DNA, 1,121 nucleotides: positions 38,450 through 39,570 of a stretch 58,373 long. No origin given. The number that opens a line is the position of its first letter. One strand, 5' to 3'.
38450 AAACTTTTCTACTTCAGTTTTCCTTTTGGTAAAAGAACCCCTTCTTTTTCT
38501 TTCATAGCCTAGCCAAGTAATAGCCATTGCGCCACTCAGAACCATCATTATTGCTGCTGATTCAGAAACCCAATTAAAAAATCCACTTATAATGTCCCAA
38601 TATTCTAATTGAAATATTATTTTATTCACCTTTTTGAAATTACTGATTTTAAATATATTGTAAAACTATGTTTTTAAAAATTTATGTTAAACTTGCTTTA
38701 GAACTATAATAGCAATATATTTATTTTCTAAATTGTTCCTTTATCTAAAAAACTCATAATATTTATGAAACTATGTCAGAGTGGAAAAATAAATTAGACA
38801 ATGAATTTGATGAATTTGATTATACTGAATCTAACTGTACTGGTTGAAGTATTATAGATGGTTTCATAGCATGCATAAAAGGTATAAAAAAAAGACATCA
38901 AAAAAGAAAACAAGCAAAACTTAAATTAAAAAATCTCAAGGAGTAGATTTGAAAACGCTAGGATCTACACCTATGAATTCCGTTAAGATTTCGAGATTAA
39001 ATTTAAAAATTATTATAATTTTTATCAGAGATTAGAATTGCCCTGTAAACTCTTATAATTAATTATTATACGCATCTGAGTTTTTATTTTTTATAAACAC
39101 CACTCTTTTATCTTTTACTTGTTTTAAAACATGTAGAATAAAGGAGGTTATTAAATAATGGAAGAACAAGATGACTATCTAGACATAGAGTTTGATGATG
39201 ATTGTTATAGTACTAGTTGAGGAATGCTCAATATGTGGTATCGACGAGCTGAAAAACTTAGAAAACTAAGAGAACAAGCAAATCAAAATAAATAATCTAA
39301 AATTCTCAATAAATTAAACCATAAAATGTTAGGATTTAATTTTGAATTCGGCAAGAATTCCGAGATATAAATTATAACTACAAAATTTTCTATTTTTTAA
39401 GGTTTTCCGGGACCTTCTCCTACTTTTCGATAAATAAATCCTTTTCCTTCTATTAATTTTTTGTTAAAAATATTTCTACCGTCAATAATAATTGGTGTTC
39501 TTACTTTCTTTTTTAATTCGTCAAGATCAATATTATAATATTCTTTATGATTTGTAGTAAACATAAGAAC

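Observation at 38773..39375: Two paralogous micro-ORFs with an in-frame TGA next to Cys and a shared 3' hairpin element: candidate new small selenoproteins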

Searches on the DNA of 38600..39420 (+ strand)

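Call 4: search_rna_families(source=window, start=38600, end=39420, threshold=evalue, max_evalue=10, show_alignments=3)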
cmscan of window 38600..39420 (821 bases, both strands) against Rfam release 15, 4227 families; matches with E-value up to 10: 4.
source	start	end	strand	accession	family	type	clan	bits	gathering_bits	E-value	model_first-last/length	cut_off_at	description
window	38721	38767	-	RF02584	KRAS_3UTR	Cis-reg;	-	23.9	49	3.1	1-49/49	no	KRAS 3' UTR cis-regulatory element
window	39189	39258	+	RF00187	SNORD102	Gene; snRNA; snoRNA; CD-box;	-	21.1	47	1.5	1-72/72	no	Small nucleolar RNA SNORD102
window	38931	38955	-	RF01354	CRISPR-DR45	Gene; CRISPR;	-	17.8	37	4.6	1-24/24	no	CRISPR RNA direct repeat element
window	39087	39155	-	RF02554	ppoRNA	Gene; rRNA;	-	16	99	8.1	1-98/98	no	mt-5S-like P. polycephalum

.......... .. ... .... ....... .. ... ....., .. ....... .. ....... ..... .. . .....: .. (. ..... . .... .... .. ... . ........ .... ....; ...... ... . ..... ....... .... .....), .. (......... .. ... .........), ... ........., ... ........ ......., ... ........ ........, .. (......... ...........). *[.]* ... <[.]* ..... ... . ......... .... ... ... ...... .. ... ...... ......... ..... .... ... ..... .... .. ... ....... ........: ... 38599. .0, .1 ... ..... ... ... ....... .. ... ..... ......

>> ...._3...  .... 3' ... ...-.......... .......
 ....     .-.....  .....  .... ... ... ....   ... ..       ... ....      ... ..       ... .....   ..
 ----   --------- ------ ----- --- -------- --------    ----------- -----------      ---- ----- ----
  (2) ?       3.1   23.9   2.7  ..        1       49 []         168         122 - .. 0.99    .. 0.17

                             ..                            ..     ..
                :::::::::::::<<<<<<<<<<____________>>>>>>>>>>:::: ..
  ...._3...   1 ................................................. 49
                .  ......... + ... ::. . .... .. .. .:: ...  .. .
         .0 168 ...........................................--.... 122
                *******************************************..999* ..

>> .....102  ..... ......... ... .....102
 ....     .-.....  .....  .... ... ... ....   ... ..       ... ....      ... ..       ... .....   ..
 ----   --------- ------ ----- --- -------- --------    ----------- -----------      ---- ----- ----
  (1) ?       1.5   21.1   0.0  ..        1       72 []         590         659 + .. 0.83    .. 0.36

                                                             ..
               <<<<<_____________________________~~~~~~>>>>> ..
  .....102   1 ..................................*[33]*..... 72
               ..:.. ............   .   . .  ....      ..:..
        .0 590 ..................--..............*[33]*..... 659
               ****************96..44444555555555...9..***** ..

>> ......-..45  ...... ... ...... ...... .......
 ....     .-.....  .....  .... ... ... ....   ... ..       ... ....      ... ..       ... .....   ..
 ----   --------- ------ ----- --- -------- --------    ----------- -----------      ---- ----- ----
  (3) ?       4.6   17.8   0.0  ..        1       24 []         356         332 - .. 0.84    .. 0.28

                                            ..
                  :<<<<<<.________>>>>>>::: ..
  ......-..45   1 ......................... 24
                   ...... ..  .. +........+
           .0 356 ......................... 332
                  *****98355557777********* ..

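Call 53: build_rna_model(alignment_id=A5, structure=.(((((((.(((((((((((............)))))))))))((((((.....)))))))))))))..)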
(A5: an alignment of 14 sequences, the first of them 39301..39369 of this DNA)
Model R1 built from alignment A5 (14 sequences, 69 columns); structure: as given.
model positions 69; base pairs 24; branch points 1; effective number of sequences 2.1; information 0.815 bits per position. Calibrated on 0.2 Mb of random sequence (short: E-values are rough).
structure used (alignment columns):
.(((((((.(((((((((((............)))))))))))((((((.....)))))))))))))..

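Call 54: build_rna_model(alignment_id=A6, structure=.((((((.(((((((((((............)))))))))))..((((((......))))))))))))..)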
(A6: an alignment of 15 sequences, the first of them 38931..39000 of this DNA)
Model R2 built from alignment A6 (15 sequences, 70 columns); structure: as given.
model positions 70; base pairs 23; branch points 1; effective number of sequences 2.57; information 0.804 bits per position. Calibrated on 0.2 Mb of random sequence (short: E-values are rough).
structure used (alignment columns):
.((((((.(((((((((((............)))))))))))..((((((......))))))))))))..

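Call 55: search_with_rna_model(model_id=R1, sources=[window, L002, L003, L004, L005, L006, L007, L008, L009, L010, L011, L012, L013, L014, L015, L016, L017, L018, L019, L020, L021, L022, L023, L024, L025, L026, L027, L028, L029, L030, L031, L032, L033, L034, L035, L036, L037, L038, L039, L040, L041, L042, L043, L044, L045, L046, L047, L048, L049, L050, L051, L052, L053, L054, L055, L056, L057, L058, L059, L060, L061, L062, L063, L064, L065, L066, L067, L068, L069, L070], max_evalue=1, make_alignment=true)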
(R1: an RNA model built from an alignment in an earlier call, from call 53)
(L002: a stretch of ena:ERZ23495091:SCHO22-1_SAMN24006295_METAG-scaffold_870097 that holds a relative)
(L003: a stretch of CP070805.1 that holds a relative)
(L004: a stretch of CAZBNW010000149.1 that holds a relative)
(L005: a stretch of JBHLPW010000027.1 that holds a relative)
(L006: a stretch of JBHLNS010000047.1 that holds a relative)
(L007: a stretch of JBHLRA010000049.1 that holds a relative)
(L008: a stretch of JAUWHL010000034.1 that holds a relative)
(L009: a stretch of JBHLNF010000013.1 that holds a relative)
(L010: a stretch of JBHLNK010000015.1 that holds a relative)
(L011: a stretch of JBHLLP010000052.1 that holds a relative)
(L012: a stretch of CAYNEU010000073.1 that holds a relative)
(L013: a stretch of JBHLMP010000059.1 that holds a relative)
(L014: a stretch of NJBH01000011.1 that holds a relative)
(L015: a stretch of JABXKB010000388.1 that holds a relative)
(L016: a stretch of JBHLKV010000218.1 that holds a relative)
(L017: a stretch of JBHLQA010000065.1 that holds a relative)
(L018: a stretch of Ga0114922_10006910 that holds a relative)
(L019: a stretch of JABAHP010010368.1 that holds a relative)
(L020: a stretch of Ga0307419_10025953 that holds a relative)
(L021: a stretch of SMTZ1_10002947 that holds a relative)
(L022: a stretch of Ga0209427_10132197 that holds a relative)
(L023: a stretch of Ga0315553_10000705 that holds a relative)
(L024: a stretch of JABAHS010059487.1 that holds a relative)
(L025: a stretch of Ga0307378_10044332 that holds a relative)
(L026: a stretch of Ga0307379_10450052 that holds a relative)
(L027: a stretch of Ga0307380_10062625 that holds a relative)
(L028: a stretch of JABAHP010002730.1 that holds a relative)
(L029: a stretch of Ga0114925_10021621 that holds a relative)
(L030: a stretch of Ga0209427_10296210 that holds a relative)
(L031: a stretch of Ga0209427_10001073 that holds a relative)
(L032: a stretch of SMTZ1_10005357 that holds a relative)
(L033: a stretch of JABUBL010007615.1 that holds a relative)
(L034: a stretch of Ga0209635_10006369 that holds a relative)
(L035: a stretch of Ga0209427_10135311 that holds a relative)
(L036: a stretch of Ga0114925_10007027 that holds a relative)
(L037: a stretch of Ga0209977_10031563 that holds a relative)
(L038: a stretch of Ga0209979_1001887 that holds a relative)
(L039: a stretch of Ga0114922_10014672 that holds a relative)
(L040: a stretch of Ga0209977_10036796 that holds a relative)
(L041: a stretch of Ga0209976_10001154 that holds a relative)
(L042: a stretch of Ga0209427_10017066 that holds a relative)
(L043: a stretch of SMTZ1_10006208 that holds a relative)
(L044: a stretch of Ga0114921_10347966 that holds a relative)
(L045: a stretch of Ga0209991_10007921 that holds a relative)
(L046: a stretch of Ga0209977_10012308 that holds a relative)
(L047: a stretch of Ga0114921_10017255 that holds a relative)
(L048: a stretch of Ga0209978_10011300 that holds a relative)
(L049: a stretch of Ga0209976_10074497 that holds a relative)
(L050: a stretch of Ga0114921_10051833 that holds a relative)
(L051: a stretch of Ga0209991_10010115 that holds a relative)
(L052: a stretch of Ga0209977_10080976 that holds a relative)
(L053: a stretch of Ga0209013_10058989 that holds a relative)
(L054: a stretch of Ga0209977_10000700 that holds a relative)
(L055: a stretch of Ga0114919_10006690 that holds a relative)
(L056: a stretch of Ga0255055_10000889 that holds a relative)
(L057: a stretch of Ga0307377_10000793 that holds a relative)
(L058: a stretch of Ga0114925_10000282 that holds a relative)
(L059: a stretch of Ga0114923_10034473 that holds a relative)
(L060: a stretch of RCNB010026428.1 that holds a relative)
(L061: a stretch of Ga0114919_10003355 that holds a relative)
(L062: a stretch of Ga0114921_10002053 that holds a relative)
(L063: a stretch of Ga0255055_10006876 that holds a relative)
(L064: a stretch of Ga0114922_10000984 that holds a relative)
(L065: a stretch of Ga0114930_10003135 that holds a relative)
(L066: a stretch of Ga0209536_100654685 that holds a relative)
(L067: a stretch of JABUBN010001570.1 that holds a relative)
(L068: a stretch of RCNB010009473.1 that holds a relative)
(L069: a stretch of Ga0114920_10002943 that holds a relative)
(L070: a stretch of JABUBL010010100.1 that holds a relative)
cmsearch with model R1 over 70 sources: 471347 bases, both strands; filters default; matches with E-value up to 1: 152.
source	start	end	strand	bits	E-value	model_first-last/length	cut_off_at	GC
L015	1572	1640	+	96.8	3.9e-19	1-69/69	no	0.29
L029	795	863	+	96.8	3.9e-19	1-69/69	no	0.29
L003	10473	10541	+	94.9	1.1e-18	1-69/69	no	0.25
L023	3144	3212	+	92.7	3.5e-18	1-69/69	no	0.28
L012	2895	2963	+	92.1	4.7e-18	1-69/69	no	0.29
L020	178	246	+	92.1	4.7e-18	1-69/69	no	0.29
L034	3140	3208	+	90.8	9.5e-18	1-69/69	no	0.26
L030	798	866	+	90.7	1e-17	1-69/69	no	0.22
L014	10525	10593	+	90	1.5e-17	1-69/69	no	0.28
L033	3142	3210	+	90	1.5e-17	1-69/69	no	0.28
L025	2943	3011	+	89.4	2.1e-17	1-69/69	no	0.3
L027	1194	1262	+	89.4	2.1e-17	1-69/69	no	0.3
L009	10525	10593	+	89.2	2.3e-17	1-69/69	no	0.26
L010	10525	10593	+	88.6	3.1e-17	1-69/69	no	0.25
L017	7654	7722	+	88.5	3.3e-17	1-69/69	no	0.26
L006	10529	10597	+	88.2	3.9e-17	1-69/69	no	0.23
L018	1873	1941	+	88.1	4.1e-17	1-69/69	no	0.23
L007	10528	10596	+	88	4.4e-17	1-69/69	no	0.26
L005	10529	10597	+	86.5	9.4e-17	1-69/69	no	0.25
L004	2554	2622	+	85.9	1.3e-16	1-69/69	no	0.28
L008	3460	3528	+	84.7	2.6e-16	1-69/69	no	0.3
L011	8806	8874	+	84.3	3.1e-16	1-69/69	no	0.3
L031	3144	3212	+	83.7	4.3e-16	1-69/69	no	0.25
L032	3144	3212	+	83.7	4.3e-16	1-69/69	no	0.25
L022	1862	1930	+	83.1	5.8e-16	1-69/69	no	0.28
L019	913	982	+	82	1.1e-15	1-69/69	no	0.26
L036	2795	2865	+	78.2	8.2e-15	1-69/69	no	0.25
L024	1246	1314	+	76.4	2.2e-14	1-69/69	no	0.29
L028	3144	3212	+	76.4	2.2e-14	1-69/69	no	0.29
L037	245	315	+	75.7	3.1e-14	1-69/69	no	0.27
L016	2935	3004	+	72.1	2.2e-13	1-69/69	no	0.23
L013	10150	10218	+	72.1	2.2e-13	1-69/69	no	0.28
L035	324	392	+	72.1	2.2e-13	1-69/69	no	0.28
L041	3145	3213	+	71.8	2.6e-13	1-69/69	no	0.28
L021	3144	3212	+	70.5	5.1e-13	1-69/69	no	0.25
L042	3136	3202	+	67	3.4e-12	1-69/69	no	0.24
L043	3136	3202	+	67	3.4e-12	1-69/69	no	0.24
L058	2823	2892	+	66.7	3.9e-12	1-69/69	no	0.27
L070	835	903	+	64.4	1.4e-11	1-69/69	no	0.3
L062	2389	2453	+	63.6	2.1e-11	1-69/69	no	0.31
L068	2784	2849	+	62.9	3.1e-11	1-69/69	no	0.27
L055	192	257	+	60.7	1e-10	1-69/69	no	0.33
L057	2775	2840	+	60.6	1.1e-10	1-69/69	no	0.29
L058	3145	3211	+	59.3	2.1e-10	1-69/69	no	0.27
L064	837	902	+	59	2.5e-10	1-69/69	no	0.35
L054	2791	2856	+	57.8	4.7e-10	1-69/69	no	0.36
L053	2276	2340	+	57.2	6.7e-10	1-69/69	no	0.34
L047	1817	1881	+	56.8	8.2e-10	1-69/69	no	0.34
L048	2013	2077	+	56.8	8.2e-10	1-69/69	no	0.34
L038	2781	2846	+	56.3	1.1e-09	1-69/69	no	0.3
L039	2804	2869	+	56.1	1.2e-09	1-69/69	no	0.29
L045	2782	2849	+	55.9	1.3e-09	1-69/69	no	0.29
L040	875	940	+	55.8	1.4e-09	1-69/69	no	0.29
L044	129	194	-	55.8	1.4e-09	1-69/69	no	0.29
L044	693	758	+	55.8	1.4e-09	1-69/69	no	0.27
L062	2709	2778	+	54.7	2.5e-09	1-69/69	no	0.34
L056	3141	3209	+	54.7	2.5e-09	1-69/69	no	0.3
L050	1267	1331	+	54.1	3.6e-09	1-69/69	no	0.32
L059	3150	3219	+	53.2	5.7e-09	1-69/69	no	0.3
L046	2784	2849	+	53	6.2e-09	1-69/69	no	0.3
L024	887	956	+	53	6.2e-09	1-69/69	no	0.31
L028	2785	2854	+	53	6.2e-09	1-69/69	no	0.31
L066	870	938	+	52.9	6.7e-09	1-69/69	no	0.3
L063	1669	1733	+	52.6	7.7e-09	1-69/69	no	0.35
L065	2815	2879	+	52.6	7.7e-09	1-69/69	no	0.35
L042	2764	2833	+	52.5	8e-09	1-69/69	no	0.3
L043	2764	2833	+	52.5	8e-09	1-69/69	no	0.3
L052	1115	1179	+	52.3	9e-09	1-69/69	no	0.34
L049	1681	1750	+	51.8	1.2e-08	1-69/69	no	0.29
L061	3141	3209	+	51.2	1.7e-08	1-69/69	no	0.29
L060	1577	1645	+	50.4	2.5e-08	1-69/69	no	0.33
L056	2824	2888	+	49.9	3.2e-08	1-69/69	no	0.37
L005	10159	10228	+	49.6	3.8e-08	1-69/69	no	0.24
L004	2228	2297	+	49.6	3.9e-08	1-69/69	no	0.36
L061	2826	2890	+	49.2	4.9e-08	1-69/69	no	0.34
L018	1503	1572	+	49.1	5.1e-08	1-69/69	no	0.34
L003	10159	10228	+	49.1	5.1e-08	1-69/69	no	0.3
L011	8435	8504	+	48.6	6.5e-08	1-69/69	no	0.3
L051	2401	2465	+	48.6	6.6e-08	1-69/69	no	0.37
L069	57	121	+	48.6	6.6e-08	1-69/69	no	0.37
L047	2143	2212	+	48.6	6.8e-08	1-69/69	no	0.3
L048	2339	2408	+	48.6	6.8e-08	1-69/69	no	0.3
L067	293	361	+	48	9.3e-08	1-69/69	no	0.28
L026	1177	1219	+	47.9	9.8e-08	1-43/69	3'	0.19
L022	1493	1562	+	47.8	1e-07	1-69/69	no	0.27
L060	1254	1318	+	47.4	1.3e-07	1-69/69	no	0.34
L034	2774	2843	+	47.4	1.3e-07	1-69/69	no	0.33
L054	3141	3210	+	47.3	1.3e-07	1-69/69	no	0.29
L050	1597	1666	+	46.2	2.4e-07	1-69/69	no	0.3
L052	1445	1514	+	46.2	2.4e-07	1-69/69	no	0.3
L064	1195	1264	+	45.3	4e-07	1-69/69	no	0.34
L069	387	456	+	45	4.5e-07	1-69/69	no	0.31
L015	1206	1275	+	44.7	5.3e-07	1-69/69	no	0.31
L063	1989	2058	+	44.5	5.9e-07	1-69/69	no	0.3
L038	3148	3217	+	44.5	6e-07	1-69/69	no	0.39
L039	3148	3217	+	44.5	6e-07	1-69/69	no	0.39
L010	10161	10228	+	44.1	7.5e-07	1-69/69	no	0.22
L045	3150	3218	+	44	7.9e-07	1-69/69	no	0.38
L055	558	627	+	43.9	8.4e-07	1-69/69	no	0.3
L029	429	498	+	43.5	1e-06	1-69/69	no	0.33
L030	428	496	+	43.5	1e-06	1-69/69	no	0.38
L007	10158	10227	+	43.5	1.1e-06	1-69/69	no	0.26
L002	272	341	+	43.3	1.2e-06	1-69/69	no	0.4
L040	1245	1314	+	42.5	1.7e-06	1-69/69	no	0.37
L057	3151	3220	+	41.8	2.5e-06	1-69/69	no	0.36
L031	2775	2844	+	41.1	3.7e-06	1-69/69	no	0.36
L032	2775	2844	+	41.1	3.7e-06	1-69/69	no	0.36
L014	10159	10228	+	41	3.8e-06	1-69/69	no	0.33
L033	2778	2847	+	41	3.8e-06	1-69/69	no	0.33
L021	2774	2843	+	41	4e-06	1-69/69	no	0.3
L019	546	614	+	40.8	4.3e-06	1-69/69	no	0.35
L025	2004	2073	+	40.8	4.4e-06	1-69/69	no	0.27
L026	238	307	+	40.8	4.4e-06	1-69/69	no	0.27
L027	255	324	+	40.8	4.4e-06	1-69/69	no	0.27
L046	3150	3219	+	40.4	5.5e-06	1-69/69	no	0.39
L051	2717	2786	+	39.3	1e-05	1-69/69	no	0.36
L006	10160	10228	+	39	1.2e-05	1-69/69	no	0.35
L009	10159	10228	+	37.8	2.2e-05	1-69/69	no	0.3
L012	2525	2594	+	36.2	5.1e-05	1-69/69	no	0.34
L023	2774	2843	+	36.2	5.1e-05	1-69/69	no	0.34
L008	3094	3163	+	36.1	5.5e-05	1-69/69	no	0.36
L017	7288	7358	+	32.7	0.00035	1-69/69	no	0.32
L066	536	601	+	32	0.00049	1-69/69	no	0.39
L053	2594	2652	+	29.4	0.002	1-57/69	3'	0.36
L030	807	840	-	24.2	0.033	10-43/69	no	0.12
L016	2934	2986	-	23.7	0.043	1-69/69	no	0.19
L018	1872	1920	-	22.8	0.07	1-69/69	no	0.16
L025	2944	2990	-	22.6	0.077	1-69/69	no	0.19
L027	1195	1241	-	22.6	0.077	1-69/69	no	0.19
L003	10482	10515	-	21.9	0.11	10-43/69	no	0.15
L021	3178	3245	-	21.6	0.13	1-69/69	no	0.24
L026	1186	1219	-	21.6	0.13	10-43/69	no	0.15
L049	1657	1730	-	20.8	0.2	1-69/69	no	0.23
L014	10522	10574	-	20.8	0.21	1-69/69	no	0.21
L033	3139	3191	-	20.8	0.21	1-69/69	no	0.21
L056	3175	3244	-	20.8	0.21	1-69/69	no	0.21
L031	3143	3191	-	20.7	0.21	1-69/69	no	0.16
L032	3143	3191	-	20.7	0.21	1-69/69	no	0.16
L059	3149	3199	-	20.4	0.26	1-69/69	no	0.25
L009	10524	10574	-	19.7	0.36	1-69/69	no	0.22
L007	10537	10570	-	19.7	0.36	10-43/69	no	0.15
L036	2792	2844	-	19.5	0.42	1-69/69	no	0.19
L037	242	294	-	19.5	0.42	1-69/69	no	0.19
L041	3144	3194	-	19.3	0.46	1-69/69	no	0.22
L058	2858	2921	-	18.9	0.58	1-69/69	no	0.31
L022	1871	1904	-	18.4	0.74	10-43/69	no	0.18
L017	7653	7703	-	18.3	0.78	1-69/69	no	0.2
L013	10159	10192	-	18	0.94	10-43/69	no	0.21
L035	333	366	-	18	0.94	10-43/69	no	0.21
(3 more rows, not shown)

Alignment A8: 150 matches aligned to the model, 111 columns, each read 5' to 3' on its own strand. Consensus structure (alignment columns), stored with it:
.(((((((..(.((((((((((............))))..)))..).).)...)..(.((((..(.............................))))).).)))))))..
